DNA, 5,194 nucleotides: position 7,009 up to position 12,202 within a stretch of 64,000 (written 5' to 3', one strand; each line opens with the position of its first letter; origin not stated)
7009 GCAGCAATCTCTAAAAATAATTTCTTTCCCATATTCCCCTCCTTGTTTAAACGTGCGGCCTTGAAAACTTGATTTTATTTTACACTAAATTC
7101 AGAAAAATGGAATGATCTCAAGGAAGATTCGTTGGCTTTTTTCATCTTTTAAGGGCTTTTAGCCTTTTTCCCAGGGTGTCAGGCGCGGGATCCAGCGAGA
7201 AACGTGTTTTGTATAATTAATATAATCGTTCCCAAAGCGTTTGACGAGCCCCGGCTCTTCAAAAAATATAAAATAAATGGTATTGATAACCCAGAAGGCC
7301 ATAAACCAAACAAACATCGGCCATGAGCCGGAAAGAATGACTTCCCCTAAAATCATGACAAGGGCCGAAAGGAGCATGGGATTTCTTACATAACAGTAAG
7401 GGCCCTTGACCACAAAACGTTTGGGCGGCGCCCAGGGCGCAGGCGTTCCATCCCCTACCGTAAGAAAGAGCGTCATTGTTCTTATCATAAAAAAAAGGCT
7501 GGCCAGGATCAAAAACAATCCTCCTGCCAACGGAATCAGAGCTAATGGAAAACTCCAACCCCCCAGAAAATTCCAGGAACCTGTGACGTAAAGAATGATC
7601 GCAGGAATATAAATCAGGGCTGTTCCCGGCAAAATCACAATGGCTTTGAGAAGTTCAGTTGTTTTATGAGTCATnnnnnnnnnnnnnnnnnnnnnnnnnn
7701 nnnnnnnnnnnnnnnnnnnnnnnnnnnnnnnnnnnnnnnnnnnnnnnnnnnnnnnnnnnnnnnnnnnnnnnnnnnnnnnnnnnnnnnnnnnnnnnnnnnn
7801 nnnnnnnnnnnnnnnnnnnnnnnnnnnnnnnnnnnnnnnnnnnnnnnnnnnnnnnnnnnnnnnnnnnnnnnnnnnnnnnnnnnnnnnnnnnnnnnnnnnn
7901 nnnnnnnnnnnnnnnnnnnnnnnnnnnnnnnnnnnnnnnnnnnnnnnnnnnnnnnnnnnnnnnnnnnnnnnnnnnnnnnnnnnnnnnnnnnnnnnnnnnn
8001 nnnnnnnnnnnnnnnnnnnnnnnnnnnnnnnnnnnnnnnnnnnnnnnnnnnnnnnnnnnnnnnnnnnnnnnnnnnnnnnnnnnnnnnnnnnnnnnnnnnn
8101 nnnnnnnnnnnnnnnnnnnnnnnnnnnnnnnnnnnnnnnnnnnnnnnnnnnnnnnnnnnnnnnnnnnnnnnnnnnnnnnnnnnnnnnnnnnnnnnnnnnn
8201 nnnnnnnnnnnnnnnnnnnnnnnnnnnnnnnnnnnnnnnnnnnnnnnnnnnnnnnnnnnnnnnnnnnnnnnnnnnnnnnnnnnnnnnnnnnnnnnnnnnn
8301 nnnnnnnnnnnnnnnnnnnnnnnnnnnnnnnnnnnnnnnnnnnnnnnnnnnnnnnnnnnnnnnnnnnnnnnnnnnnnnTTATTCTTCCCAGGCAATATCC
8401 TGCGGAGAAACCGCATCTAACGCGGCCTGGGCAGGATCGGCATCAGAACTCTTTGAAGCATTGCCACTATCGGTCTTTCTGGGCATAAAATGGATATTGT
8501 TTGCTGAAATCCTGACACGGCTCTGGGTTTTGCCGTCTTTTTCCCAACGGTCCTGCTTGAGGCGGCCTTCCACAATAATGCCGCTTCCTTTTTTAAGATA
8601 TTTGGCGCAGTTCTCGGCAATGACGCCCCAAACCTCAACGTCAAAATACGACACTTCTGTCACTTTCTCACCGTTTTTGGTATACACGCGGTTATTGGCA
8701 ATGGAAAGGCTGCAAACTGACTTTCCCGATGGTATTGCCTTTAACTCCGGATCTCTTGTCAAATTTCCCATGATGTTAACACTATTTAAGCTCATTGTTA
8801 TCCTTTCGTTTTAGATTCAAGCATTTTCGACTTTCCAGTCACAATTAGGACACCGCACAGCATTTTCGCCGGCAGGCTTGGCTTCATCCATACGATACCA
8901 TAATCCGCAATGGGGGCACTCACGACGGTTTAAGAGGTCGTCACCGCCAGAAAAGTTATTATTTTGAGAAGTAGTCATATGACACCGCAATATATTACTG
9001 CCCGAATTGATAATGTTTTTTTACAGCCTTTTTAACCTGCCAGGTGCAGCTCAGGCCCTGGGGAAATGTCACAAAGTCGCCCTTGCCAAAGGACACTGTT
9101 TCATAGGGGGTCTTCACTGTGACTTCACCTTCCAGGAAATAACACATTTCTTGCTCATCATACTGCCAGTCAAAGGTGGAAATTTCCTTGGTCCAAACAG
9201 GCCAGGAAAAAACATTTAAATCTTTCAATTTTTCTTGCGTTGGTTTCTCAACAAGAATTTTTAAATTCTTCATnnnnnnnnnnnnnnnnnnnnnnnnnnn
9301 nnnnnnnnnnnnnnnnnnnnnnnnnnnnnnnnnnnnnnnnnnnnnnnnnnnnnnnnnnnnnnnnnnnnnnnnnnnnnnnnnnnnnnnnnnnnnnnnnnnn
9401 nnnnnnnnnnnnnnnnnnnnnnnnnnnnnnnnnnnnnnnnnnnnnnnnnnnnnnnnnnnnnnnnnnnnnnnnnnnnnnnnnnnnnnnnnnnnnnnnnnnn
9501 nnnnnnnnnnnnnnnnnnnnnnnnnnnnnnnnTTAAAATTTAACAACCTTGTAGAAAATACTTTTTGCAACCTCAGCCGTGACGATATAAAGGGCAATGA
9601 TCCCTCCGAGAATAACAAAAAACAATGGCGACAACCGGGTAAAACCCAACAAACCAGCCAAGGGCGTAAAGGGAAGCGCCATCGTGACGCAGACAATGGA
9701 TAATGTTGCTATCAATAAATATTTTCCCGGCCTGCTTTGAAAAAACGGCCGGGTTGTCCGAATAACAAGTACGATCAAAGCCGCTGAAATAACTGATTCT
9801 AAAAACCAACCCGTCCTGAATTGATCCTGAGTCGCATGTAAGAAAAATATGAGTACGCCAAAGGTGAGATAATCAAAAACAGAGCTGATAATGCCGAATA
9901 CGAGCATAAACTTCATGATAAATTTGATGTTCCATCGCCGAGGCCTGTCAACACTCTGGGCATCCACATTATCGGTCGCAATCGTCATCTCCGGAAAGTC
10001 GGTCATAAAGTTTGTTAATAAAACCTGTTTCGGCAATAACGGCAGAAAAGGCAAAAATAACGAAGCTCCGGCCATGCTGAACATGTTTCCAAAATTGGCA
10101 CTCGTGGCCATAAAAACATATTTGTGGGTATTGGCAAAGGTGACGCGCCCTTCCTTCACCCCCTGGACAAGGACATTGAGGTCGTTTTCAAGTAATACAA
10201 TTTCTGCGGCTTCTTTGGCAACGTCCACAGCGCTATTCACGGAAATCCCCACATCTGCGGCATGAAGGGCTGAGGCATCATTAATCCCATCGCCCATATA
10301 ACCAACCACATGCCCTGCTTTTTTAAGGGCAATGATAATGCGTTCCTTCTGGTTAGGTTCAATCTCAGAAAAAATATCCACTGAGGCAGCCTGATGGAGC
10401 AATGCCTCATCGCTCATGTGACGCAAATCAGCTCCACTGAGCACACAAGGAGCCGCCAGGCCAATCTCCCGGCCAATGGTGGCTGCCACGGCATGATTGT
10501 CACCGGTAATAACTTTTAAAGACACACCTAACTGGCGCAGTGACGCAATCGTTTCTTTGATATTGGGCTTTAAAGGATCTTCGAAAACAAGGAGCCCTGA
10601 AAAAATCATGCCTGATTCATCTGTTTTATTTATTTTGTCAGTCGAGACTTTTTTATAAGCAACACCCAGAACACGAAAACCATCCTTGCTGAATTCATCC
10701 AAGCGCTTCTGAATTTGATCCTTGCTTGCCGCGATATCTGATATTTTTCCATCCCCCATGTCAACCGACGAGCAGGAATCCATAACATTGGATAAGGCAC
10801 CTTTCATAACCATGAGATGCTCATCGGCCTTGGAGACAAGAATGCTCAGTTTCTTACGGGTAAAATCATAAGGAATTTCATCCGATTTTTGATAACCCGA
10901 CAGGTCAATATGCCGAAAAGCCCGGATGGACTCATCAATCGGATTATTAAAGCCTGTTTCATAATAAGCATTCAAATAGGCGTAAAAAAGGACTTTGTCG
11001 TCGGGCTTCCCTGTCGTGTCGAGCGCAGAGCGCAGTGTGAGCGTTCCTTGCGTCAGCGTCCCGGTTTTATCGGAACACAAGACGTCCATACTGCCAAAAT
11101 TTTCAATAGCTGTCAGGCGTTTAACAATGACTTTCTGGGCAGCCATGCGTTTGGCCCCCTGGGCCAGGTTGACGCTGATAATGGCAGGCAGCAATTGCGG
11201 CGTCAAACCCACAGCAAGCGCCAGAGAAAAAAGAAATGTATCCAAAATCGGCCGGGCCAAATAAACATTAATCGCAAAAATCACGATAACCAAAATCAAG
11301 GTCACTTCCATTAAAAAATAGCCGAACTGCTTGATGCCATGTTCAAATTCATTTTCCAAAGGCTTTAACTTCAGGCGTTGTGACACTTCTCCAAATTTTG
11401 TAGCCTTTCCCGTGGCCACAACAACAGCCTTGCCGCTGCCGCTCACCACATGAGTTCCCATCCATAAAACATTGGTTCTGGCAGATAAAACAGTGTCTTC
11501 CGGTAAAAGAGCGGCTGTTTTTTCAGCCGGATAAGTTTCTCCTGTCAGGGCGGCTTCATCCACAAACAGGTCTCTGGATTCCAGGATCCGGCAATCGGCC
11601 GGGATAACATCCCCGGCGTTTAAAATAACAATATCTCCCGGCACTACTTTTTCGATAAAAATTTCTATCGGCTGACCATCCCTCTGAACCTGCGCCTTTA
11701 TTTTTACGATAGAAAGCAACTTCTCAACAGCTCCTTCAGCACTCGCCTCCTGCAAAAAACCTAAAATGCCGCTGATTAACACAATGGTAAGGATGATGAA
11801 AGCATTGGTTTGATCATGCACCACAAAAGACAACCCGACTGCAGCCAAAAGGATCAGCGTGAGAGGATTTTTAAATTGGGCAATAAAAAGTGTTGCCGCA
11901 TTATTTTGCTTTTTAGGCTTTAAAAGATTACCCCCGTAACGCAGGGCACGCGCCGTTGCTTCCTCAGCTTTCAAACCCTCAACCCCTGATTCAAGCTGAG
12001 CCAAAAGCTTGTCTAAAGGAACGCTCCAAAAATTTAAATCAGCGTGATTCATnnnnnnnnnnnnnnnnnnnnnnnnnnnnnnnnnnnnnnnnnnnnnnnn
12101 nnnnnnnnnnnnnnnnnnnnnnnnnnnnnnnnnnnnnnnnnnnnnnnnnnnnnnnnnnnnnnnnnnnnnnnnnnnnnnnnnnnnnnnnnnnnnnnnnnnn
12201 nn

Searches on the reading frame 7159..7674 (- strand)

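Call 52: search_protein_families(library=pfam, max_evalue=0.000001, proteins=[window:7159-7674:-])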
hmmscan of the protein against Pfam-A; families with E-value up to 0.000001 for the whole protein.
window:7159-7674:- (171 aa): 1 family
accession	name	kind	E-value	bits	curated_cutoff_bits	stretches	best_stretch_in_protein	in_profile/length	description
PF04191.18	PEMT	-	3.1e-10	40.9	25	1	78-149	40-104/105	Phospholipid methyltransferase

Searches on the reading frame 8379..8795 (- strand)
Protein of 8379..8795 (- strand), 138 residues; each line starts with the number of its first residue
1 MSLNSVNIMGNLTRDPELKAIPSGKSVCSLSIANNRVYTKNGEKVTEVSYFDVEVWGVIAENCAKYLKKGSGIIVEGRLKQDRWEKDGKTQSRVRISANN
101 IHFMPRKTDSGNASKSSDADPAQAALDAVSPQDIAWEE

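Call 53: search_protein_families(library=pfam, max_evalue=0.000001, proteins=[window:8379-8795:-])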
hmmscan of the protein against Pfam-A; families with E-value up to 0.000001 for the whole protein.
window:8379-8795:- (138 aa): 1 family
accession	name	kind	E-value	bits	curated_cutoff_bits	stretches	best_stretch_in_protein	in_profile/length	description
PF00436.31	SSB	-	3e-30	104.8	26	1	3-104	1-104/104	Single-strand binding protein family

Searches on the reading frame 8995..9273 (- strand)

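Call 88: search_protein_families(library=pfam, max_evalue=0.000001, proteins=[window:8995-9273:-])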
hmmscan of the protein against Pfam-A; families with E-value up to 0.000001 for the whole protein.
window:8995-9273:- (92 aa): 1 family
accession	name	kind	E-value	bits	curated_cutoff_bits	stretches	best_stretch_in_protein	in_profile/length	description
PF05899.18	Cupin_3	-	1.5e-25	89.1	23.5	1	17-88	2-74/74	EutQ-like cupin domain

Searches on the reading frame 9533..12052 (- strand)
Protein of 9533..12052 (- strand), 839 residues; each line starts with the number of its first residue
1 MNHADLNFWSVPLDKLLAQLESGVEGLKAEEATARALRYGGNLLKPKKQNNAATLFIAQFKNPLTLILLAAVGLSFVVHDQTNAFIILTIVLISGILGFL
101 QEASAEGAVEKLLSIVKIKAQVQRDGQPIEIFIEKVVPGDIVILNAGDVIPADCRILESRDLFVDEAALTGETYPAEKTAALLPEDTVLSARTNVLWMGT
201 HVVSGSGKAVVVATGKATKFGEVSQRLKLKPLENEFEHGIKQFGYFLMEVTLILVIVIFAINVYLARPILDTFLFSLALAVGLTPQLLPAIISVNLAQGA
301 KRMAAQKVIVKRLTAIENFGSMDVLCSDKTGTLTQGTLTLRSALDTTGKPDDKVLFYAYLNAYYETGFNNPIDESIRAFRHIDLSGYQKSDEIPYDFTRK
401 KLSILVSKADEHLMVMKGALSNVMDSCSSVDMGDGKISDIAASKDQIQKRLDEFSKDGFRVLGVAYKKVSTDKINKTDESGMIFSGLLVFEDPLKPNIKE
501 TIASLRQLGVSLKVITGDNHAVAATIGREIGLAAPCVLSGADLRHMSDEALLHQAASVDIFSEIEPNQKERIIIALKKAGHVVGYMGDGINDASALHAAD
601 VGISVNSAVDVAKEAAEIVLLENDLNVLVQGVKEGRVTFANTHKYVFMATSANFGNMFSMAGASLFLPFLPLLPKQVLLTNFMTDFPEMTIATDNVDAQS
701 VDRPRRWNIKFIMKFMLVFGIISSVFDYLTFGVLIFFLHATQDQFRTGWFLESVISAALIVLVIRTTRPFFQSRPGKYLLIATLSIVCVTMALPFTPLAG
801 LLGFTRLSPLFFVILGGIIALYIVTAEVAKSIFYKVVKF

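Call 53: search_protein_families(library=pfam, max_evalue=0.000001, proteins=[window:9533-12052:-])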
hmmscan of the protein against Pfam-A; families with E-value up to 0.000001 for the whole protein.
window:9533-12052:- (839 aa): 4 families
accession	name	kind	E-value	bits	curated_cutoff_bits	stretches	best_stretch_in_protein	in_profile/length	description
PF00122.25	E1-E2_ATPase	-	5.6e-45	153.5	28.1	1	116-305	3-180/181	E1-E2 ATPase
PF00689.26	Cation_ATPase_C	-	1.3e-20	74.3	27.3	1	669-831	1-174/175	Cation transporting ATPase, C-terminus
PF00690.31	Cation_ATPase_N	-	6.9e-16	58.1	20.4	1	8-75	1-69/69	Cation transporter/ATPase, N-terminus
PF00702.32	Hydrolase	-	1.2e-14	55.6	26.4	1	322-600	1-191/191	haloacid dehalogenase-like hydrolase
